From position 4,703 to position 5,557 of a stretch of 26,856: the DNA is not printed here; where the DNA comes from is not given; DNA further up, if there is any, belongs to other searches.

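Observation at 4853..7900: Start/stop-overlapped lipid-tailoring operon: His-box hydroxylase/desaturase, DHCR24/BfaA-like FAD reductase and Cfa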

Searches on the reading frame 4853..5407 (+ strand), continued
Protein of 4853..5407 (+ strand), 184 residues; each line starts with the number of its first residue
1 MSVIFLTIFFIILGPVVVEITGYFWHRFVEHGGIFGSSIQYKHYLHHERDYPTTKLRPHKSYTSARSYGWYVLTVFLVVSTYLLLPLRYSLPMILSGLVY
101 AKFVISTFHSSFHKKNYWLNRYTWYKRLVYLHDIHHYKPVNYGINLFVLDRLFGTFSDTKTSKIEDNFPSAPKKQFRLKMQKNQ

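Call 69: search_dna_similar(query=window:4853-5407:+, collection=plasmids, mode=protein, max_evalue=0.01, max_rows=25)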
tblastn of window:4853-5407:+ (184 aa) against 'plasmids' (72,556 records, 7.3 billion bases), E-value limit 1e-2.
No match.

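Call 81: find_encoding_contigs(protein=P0123, flank=5000, max_places=1)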
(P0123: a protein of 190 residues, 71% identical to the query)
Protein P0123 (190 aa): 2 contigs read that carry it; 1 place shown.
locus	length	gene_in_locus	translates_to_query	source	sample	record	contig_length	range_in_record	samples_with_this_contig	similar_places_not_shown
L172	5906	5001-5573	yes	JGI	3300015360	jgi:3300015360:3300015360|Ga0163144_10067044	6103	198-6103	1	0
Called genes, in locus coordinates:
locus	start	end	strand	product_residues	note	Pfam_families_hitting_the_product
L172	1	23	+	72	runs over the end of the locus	?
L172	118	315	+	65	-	PF13560:HTH_31, PF12844:HTH_19, PF01381:HTH_3, PF13443:HTH_26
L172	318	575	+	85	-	PF13651:EcoRI_methylase (weak), PF01844:HNH, PF14279:HNH_5 (weak)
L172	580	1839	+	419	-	PF13289:SIR2_2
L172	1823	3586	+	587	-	PF01580:FtsK_SpoIIIE (faint), PF01935:DUF87, PF04851:ResIII (faint), PF05872:HerA_C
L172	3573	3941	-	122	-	-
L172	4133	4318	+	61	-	-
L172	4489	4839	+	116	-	-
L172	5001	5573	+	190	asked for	PF04116:FA_hydroxylase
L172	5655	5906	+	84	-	?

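Call 82: find_encoding_contigs(protein=P0137, flank=5000, max_places=1)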
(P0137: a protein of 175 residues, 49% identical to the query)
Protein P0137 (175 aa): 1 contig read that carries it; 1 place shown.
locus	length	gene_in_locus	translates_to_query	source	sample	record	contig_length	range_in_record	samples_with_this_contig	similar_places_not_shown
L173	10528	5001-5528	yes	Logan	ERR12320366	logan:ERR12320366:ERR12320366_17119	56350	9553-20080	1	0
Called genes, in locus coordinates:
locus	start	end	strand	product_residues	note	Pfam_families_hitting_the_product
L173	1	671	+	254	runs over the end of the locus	PF05577:Peptidase_S28 (weak), PF00561:Abhydrolase_1 (weak)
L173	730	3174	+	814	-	PF02463:SMC_N, PF13175:AAA_15, PF13304:AAA_21 (weak), PF13476:AAA_23, PF13555:AAA_29 (weak)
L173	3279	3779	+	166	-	PF00886:Ribosomal_S16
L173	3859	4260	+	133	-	PF13083:KH_KhpA-B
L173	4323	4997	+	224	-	PF01746:tRNA_m1G_MT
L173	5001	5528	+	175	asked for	PF04116:FA_hydroxylase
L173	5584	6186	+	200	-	PF06197:DUF998 (weak)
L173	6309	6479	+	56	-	-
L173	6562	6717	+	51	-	-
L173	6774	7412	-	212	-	PF00027:cNMP_binding, PF13545:HTH_Crp_2, PF00325:Crp (weak)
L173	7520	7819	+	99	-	-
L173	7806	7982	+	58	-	PF20106:DUF6496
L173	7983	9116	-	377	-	PF01594:AI-2E_transport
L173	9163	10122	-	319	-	-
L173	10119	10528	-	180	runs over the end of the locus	PF03729:DUF308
